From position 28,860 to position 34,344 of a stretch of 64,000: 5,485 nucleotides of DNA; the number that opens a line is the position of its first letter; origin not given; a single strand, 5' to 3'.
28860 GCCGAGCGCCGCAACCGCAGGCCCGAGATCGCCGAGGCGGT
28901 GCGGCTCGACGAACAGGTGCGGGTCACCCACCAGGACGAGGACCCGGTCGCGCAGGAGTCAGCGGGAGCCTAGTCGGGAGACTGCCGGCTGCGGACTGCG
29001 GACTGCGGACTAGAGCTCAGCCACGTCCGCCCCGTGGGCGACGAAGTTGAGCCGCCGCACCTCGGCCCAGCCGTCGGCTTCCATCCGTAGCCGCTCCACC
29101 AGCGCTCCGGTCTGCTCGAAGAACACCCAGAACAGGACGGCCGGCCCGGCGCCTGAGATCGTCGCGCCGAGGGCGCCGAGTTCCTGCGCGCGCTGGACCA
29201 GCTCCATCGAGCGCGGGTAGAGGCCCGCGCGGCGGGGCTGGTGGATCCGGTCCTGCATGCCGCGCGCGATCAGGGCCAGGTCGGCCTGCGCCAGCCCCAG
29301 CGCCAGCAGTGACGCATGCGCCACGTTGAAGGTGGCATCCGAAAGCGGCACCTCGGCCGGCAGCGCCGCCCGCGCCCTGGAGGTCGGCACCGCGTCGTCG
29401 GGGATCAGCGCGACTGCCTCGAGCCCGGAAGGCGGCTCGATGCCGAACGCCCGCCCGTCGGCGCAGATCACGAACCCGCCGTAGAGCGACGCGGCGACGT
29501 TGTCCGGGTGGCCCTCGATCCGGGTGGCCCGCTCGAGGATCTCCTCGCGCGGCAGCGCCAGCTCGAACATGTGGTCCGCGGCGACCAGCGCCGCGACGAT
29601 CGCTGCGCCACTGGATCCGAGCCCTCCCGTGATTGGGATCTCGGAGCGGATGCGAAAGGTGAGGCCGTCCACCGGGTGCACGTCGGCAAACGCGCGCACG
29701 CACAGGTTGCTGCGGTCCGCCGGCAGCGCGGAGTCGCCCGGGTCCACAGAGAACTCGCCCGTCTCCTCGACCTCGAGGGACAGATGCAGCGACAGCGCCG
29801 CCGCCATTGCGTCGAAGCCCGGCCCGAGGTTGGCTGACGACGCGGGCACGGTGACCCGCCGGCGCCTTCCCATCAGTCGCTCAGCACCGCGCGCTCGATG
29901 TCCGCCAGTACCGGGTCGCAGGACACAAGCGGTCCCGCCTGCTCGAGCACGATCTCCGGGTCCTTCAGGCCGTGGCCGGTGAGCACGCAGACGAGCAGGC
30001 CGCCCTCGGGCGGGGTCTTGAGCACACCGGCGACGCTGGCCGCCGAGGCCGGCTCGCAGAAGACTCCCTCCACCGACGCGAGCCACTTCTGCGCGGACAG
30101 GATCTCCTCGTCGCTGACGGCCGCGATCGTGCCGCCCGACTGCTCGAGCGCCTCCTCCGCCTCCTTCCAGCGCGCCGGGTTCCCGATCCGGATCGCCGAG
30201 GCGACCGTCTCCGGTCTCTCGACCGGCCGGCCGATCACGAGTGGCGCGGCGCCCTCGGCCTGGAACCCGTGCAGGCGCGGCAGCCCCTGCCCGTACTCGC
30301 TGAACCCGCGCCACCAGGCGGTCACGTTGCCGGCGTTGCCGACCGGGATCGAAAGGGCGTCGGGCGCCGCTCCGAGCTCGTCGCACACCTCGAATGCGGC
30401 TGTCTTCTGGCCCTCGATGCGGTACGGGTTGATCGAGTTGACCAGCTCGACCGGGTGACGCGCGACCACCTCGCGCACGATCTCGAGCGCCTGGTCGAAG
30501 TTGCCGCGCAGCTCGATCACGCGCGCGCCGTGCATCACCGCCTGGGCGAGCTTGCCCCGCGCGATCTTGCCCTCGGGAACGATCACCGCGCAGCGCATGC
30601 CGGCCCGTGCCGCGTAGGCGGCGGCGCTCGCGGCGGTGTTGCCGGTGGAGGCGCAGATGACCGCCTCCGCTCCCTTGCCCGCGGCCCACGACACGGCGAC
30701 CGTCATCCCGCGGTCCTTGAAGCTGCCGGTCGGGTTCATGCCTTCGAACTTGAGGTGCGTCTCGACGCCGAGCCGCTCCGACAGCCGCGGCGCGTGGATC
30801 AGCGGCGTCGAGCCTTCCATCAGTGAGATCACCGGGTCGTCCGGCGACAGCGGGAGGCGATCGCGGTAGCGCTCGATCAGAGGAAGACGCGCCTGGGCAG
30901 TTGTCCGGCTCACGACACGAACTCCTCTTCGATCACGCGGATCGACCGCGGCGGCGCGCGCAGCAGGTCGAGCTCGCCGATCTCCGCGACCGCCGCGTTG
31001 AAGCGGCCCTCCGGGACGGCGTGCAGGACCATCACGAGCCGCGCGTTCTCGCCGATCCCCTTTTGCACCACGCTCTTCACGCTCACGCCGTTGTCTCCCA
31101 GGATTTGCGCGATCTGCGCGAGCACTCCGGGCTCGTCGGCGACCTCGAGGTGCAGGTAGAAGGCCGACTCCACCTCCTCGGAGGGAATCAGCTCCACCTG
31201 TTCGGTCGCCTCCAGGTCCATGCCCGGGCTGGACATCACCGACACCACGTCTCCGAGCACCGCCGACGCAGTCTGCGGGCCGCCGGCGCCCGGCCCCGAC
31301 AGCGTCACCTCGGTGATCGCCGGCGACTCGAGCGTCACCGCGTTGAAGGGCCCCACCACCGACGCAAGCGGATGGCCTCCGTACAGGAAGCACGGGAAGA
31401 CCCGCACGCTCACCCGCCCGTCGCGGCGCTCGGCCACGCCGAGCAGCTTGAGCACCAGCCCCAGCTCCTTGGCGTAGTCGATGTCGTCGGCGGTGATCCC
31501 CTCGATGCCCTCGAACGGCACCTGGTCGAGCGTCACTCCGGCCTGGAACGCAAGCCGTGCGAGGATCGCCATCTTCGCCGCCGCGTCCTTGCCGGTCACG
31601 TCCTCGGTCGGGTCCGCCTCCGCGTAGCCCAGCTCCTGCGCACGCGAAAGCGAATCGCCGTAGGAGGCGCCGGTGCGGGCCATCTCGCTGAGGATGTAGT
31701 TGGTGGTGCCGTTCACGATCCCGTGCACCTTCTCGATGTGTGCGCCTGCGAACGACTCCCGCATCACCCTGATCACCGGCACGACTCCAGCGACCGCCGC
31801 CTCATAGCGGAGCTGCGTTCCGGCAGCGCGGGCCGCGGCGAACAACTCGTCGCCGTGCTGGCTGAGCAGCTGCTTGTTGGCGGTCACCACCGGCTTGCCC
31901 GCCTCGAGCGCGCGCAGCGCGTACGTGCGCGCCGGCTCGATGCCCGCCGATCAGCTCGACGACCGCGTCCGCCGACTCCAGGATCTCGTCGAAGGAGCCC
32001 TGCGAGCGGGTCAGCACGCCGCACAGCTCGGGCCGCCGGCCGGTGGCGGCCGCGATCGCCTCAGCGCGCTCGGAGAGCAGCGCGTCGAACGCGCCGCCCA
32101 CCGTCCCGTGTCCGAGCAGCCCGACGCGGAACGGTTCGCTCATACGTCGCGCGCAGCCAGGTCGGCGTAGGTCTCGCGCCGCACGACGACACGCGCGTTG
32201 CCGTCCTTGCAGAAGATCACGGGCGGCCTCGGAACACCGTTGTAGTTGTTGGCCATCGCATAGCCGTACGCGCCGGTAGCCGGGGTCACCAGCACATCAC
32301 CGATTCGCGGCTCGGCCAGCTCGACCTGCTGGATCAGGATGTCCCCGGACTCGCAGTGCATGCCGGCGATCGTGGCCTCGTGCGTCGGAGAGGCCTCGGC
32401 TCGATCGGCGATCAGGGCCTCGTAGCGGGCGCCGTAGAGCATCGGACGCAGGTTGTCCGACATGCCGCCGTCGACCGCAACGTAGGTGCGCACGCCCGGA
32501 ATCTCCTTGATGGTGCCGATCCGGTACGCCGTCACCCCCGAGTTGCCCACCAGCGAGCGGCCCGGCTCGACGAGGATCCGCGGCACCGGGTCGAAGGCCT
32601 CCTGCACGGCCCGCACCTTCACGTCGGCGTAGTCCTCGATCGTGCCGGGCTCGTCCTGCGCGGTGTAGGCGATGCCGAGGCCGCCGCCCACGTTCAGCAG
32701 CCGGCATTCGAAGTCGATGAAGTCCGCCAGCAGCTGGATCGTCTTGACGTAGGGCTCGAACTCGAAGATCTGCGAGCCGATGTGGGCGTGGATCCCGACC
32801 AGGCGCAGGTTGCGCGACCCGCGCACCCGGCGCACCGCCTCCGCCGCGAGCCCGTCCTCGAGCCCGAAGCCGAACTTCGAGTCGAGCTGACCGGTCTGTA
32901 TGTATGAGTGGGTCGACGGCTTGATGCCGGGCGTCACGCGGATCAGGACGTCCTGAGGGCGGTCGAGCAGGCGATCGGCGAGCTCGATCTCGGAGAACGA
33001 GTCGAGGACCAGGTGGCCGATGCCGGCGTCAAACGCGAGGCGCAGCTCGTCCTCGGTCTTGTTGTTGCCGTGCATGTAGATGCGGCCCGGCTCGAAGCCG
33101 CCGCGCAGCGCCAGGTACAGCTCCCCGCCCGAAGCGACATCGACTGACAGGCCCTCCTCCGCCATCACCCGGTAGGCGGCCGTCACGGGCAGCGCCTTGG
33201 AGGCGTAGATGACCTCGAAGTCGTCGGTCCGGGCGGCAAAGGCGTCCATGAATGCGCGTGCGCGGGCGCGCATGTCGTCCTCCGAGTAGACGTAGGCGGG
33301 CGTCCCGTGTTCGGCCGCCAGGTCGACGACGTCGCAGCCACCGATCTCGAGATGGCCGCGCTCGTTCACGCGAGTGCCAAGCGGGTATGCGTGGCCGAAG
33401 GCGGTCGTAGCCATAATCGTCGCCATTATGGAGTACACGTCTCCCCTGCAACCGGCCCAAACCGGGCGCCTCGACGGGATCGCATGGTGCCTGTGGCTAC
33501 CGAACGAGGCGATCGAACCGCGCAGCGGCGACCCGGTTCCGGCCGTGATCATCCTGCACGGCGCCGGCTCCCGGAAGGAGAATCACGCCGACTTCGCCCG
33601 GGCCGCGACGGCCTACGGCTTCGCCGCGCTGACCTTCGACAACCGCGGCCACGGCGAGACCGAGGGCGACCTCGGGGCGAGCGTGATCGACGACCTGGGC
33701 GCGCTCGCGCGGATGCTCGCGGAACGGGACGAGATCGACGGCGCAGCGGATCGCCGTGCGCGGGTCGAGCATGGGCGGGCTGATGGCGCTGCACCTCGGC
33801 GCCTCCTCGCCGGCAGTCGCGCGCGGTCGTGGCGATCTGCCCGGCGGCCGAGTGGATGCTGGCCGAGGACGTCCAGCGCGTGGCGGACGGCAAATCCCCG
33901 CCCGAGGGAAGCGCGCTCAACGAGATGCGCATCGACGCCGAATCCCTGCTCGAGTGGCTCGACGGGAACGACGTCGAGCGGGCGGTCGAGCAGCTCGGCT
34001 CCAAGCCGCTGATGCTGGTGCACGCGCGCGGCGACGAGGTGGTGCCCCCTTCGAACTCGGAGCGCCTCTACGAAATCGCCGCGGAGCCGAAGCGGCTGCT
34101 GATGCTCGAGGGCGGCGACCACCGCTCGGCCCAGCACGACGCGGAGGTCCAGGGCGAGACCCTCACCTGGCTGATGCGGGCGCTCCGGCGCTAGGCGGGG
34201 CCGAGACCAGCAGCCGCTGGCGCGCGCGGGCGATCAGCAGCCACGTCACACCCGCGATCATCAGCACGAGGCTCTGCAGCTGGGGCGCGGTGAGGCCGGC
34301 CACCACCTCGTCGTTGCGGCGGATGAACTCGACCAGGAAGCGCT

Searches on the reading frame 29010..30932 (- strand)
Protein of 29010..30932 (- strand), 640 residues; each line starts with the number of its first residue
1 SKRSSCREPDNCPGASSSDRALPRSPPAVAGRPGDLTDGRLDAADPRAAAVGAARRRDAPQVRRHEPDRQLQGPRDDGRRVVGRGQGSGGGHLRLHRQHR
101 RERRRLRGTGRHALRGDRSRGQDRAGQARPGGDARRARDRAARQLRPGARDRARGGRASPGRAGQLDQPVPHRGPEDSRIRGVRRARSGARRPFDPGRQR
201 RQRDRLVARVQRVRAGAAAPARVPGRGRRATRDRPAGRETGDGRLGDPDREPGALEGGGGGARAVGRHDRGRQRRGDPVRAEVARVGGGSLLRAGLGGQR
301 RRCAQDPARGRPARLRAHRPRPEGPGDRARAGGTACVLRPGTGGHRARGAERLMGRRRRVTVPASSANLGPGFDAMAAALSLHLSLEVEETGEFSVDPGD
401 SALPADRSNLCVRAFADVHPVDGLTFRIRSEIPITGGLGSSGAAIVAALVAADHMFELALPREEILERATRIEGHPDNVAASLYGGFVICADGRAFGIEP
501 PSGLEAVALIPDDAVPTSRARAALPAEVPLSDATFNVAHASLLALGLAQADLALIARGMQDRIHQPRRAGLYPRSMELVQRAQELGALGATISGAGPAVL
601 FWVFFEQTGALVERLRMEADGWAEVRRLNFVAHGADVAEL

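Call 62: search_protein_families(library=pfam, proteins=[window:29010-30932:-], max_evalue=0.001)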
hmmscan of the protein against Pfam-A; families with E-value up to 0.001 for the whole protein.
window:29010-30932:- (640 aa): 3 families
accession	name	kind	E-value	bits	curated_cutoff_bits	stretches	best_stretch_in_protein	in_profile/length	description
PF00288.32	GHMP_kinases_N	-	3.3e-18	66.1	22.3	1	412-486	7-87/87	GHMP kinases N terminal domain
PF08544.19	GHMP_kinases_C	-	1.8e-09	38.3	21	1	547-603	5-66/85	GHMP kinases C terminal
PF22700.2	MVD-like_N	-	0.00024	21.2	27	1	422-494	79-150/157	Diphosphomevalonate decarboxylase-like N-terminal domain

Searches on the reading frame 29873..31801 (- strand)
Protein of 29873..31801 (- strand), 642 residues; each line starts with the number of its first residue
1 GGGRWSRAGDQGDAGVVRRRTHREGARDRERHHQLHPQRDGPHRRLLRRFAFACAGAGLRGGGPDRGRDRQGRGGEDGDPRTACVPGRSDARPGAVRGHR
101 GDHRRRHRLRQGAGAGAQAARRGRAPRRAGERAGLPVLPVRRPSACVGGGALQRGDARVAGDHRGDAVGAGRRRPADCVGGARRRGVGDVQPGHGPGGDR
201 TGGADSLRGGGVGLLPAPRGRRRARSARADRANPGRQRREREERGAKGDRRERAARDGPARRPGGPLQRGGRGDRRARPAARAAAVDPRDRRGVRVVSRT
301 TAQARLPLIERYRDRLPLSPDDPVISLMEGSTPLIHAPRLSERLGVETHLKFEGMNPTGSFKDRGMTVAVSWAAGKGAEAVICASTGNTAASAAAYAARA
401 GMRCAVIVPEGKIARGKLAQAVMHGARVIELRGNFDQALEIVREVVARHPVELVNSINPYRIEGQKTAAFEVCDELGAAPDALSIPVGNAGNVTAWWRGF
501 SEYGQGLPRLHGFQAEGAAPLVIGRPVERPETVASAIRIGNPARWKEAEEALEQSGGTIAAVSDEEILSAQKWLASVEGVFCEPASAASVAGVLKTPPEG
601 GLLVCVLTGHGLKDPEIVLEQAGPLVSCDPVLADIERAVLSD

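Call 62: search_protein_families(library=pfam, proteins=[window:29873-31801:-], max_evalue=0.001)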
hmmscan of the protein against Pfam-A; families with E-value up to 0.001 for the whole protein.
window:29873-31801:- (642 aa): 1 family
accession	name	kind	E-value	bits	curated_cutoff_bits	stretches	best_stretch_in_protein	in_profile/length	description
PF00291.31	PALP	-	4e-73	246.7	35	1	325-609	1-295/295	Pyridoxal-phosphate dependent enzyme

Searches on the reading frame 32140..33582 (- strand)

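Call 62: search_protein_families(library=pfam, proteins=[window:32140-33582:-], max_evalue=0.001)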
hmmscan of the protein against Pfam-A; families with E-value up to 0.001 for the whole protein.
window:32140-33582:- (480 aa): 2 families
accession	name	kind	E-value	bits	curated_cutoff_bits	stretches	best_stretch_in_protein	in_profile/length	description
PF02784.22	Orn_Arg_deC_N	-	1.1e-54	185.9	23.4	1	103-345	3-246/247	Pyridoxal-dependent decarboxylase, pyridoxal binding domain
PF00278.28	Orn_DAP_Arg_deC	-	3.2e-17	63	23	1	97-437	2-95/95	Pyridoxal-dependent decarboxylase, C-terminal sheet domain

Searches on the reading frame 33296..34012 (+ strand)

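Call 66: search_protein_families(library=pfam, proteins=[window:33296-34012:+], max_evalue=0.001)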
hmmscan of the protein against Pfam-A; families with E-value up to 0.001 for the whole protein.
window:33296-34012:+ (238 aa): 1 family
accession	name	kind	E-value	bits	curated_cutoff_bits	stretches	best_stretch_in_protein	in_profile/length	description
PF12146.15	Hydrolase_4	-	3e-07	30.4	27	1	80-144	3-72/239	Serine aminopeptidase, S33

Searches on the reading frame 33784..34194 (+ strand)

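Call 66: search_protein_families(library=pfam, proteins=[window:33784-34194:+], max_evalue=0.001)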
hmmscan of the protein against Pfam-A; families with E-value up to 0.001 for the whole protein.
window:33784-34194:+ (136 aa): 1 family
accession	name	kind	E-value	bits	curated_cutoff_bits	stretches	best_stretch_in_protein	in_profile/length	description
PF12146.15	Hydrolase_4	-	0.0001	22.1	27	1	62-114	181-233/239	Serine aminopeptidase, S33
